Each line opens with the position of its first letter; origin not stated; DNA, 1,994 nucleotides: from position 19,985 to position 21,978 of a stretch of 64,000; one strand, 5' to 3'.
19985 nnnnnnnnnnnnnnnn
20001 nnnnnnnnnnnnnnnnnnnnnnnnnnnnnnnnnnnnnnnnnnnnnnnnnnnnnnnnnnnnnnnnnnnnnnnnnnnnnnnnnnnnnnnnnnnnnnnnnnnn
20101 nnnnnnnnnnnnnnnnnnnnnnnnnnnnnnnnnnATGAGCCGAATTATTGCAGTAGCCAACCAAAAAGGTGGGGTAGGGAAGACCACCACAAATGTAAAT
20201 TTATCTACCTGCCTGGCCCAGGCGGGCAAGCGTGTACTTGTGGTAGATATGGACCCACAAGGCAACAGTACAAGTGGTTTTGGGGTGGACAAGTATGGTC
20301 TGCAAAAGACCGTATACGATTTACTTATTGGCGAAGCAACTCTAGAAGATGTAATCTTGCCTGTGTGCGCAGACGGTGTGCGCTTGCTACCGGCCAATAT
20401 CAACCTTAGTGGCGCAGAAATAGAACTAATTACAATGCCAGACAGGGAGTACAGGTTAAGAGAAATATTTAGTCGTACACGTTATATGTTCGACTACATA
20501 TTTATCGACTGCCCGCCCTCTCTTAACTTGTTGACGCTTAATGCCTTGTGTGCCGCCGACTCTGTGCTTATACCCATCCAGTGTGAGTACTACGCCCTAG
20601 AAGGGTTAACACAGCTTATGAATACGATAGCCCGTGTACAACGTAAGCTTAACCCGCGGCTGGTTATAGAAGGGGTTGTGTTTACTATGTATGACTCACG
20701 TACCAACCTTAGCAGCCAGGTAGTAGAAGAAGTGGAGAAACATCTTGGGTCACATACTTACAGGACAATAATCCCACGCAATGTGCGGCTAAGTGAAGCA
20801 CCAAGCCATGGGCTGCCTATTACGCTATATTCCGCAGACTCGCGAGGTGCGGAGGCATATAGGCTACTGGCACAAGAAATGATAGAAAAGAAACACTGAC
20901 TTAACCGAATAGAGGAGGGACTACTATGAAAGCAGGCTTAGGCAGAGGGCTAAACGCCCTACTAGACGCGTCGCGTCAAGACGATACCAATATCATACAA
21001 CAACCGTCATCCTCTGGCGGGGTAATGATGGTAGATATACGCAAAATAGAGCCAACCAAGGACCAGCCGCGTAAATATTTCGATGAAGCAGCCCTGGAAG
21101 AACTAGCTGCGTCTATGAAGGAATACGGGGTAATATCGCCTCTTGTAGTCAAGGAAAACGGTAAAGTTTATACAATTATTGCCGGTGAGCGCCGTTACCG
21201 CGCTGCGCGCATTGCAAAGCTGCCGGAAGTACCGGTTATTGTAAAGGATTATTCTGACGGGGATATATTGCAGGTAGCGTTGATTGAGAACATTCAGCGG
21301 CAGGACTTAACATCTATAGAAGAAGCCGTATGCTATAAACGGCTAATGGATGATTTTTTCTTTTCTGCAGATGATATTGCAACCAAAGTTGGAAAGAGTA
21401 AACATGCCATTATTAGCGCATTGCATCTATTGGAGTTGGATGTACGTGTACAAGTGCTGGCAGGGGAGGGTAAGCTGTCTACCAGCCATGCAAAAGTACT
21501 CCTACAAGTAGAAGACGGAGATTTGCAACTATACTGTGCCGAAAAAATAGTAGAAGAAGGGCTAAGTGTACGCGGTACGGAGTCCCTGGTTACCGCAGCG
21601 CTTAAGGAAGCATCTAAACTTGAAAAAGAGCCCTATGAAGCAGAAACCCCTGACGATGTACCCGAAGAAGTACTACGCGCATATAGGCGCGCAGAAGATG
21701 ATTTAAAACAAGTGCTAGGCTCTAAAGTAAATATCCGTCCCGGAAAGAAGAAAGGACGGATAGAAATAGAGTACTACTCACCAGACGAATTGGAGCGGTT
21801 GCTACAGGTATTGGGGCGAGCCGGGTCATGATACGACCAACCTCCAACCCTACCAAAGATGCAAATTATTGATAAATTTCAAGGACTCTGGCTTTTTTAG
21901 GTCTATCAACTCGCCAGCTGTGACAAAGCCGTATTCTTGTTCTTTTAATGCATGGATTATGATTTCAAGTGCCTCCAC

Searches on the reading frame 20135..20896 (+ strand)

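Call 58: search_protein_families(library=ncbifam, proteins=[window:20135-20896:+], max_evalue=1e-10)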
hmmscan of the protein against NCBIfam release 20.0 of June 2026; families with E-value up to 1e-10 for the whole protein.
window:20135-20896:+ (254 aa): 13 families
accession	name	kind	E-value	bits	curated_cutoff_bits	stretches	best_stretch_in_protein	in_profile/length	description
NF041546.1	ParA_partition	equivalog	5.9e-31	107.6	180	2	4-46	1-43/203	ParA family partition ATPase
TIGR01969.1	minD_arch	subfamily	6.1e-31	107.5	201.75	1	3-252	1-233/251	cell division ATPase MinD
TIGR03453.1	partition_RepA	equivalog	9e-28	97.2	348.45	1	3-171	105-287/387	plasmid partitioning protein RepA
NF041283.1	PrgP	equivalog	7e-26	91.2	400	1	1-230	1-239/297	ParA superfamily DNA segregation protein PrgP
NF010443.0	PRK13869.1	subfamily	1.4e-21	76.8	446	1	3-162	122-295/405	plasmid-partitioning protein RepA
TIGR01968.1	minD_bact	equivalog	1.2e-20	74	212.9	1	3-250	2-237/261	septum site-determining protein MinD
TIGR03371.1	cellulose_yhjQ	equivalog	3.6e-18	65.9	157.85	1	4-247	3-239/246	cellulose biosynthesis protein BcsQ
NF010259.0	PRK13705.1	equivalog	5.6e-15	55.2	725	1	3-170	107-286/388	plasmid-partitioning protein SopA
TIGR01287.1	nifH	equivalog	1.1e-13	51.1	394.35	0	10-68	7-63/275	nitrogenase iron protein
TIGR01007.1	eps_fam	subfamily_domain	6.5e-13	48.7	108.05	1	3-139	18-147/204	polysaccharide biosynthesis tyrosine autokinase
NF033200.1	F430_CfbC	exception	2.2e-12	46.9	402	0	10-49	7-46/260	Ni-sirohydrochlorin a,c-diamide reductive cyclase ATP-dependent reductase subunit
NF009701.0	PRK13230.1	subfamily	4.4e-12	45.6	350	0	10-63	8-59/291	nitrogenase reductase-like protein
NF008079.0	PRK10818.1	equivalog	6.3e-12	45.4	508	1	1-233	1-231/270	septum site-determining protein MinD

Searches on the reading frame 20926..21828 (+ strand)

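Call 58: search_protein_families(library=ncbifam, proteins=[window:20926-21828:+], max_evalue=1e-10)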
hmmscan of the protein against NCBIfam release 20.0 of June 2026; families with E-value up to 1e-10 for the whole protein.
window:20926-21828:+ (301 aa): 5 families
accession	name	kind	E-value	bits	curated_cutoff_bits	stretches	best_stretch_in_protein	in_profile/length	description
TIGR04285.1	nucleoid_noc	exception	3.8e-61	206.7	315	1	33-235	2-204/255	nucleoid occlusion protein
TIGR00180.1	parB_part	domain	1.8e-48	164.7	58.45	1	31-199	3-176/186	ParB/RepB/Spo0J family partition protein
TIGR03734.1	PRTRC_parB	hypoth_equivalog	3.5e-26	91.9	278.6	1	47-225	7-189/555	PRTRC system ParB family protein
TIGR03454.1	partition_RepB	equivalog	1.5e-14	54.1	201.5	1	17-162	48-194/325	plasmid partitioning protein RepB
NF010406.0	PRK13832.1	subfamily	2.3e-13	49.5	640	1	33-168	4-141/578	plasmid partitioning protein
